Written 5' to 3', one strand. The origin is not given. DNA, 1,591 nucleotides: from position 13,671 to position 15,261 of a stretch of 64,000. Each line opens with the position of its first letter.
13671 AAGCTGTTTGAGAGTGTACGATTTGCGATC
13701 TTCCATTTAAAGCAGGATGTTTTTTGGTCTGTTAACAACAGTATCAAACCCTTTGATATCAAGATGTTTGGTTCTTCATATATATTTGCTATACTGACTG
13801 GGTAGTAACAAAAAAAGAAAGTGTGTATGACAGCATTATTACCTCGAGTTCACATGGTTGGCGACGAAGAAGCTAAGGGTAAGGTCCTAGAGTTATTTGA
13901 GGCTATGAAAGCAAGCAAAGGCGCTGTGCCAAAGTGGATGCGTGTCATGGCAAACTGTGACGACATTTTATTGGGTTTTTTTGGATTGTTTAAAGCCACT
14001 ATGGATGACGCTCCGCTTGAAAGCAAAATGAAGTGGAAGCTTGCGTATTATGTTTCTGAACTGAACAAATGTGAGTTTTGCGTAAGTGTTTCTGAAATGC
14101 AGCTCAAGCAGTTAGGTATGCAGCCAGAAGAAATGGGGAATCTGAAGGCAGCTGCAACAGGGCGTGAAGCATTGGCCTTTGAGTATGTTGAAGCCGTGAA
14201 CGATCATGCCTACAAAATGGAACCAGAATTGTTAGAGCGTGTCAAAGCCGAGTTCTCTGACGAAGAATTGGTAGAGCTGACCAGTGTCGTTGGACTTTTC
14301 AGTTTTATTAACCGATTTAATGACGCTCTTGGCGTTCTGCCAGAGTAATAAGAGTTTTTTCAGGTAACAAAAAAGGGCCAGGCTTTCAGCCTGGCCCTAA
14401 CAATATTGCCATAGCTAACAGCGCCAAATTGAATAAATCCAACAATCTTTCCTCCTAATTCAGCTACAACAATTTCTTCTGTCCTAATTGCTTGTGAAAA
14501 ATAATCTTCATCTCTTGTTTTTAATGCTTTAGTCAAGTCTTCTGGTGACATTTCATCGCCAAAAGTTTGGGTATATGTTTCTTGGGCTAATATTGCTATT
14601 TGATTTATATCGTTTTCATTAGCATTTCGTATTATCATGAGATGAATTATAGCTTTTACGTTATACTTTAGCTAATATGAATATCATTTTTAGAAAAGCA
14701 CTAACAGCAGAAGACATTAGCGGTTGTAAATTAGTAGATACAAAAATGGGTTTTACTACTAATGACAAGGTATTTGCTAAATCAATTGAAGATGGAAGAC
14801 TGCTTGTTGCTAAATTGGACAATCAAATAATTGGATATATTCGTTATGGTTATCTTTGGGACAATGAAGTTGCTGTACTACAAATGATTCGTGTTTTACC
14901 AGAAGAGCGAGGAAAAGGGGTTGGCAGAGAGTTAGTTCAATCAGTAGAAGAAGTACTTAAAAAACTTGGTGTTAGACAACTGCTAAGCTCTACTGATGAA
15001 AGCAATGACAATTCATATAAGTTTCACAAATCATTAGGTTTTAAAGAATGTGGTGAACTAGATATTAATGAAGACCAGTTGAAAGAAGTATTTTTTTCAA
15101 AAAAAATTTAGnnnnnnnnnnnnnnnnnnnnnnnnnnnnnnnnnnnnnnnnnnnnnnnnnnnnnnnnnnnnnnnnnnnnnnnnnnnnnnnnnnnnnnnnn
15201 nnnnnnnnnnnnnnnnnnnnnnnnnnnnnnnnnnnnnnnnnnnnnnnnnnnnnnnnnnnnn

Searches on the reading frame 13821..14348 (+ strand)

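Call 20: search_protein_families(library=pfam, proteins=[window:13821-14348:+], max_evalue=0.001)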
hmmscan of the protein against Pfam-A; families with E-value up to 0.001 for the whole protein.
window:13821-14348:+ (175 aa): 1 family
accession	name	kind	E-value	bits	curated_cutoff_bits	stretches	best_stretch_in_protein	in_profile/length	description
PF02627.25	CMD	-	0.00014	22.2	23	0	53-106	7-60/84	Carboxymuconolactone decarboxylase family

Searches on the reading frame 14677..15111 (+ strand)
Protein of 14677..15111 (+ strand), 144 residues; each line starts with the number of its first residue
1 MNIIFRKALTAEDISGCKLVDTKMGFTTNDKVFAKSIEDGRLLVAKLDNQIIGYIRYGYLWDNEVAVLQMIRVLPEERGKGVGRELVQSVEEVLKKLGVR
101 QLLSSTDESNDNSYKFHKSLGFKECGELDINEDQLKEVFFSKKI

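Call 20: search_protein_families(library=pfam, proteins=[window:14677-15111:+], max_evalue=0.001)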
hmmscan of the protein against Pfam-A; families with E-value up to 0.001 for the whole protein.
window:14677-15111:+ (144 aa): 8 families
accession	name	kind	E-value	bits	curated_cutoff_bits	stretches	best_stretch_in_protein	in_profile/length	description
PF00583.31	Acetyltransf_1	-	1.7e-19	70.7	20.7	1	37-122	30-116/116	Acetyltransferase (GNAT) family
PF13508.13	Acetyltransf_7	-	2.9e-14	53.7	27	1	39-124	2-84/84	Acetyltransferase (GNAT) domain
PF13673.13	Acetyltransf_10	-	3.2e-10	40.5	23.6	1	30-127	19-112/128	Acetyltransferase (GNAT) domain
PF13420.13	Acetyltransf_4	-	2.2e-08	34.7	24.3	1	43-125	53-137/155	Acetyltransferase (GNAT) domain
PF08445.16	FR47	-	2.6e-08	34.2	22.1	1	62-124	18-79/86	FR47-like protein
PF13302.13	Acetyltransf_3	-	4.7e-07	31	25.4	1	42-123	56-138/138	Acetyltransferase (GNAT) domain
PF23209.2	IDM1_C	-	2.7e-05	24.7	33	1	61-131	53-121/140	Increased DNA methylation 1, C-terminal domain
PF14542.12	Acetyltransf_CG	-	0.00046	20.7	30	1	46-95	5-54/80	GCN5-related N-acetyl-transferase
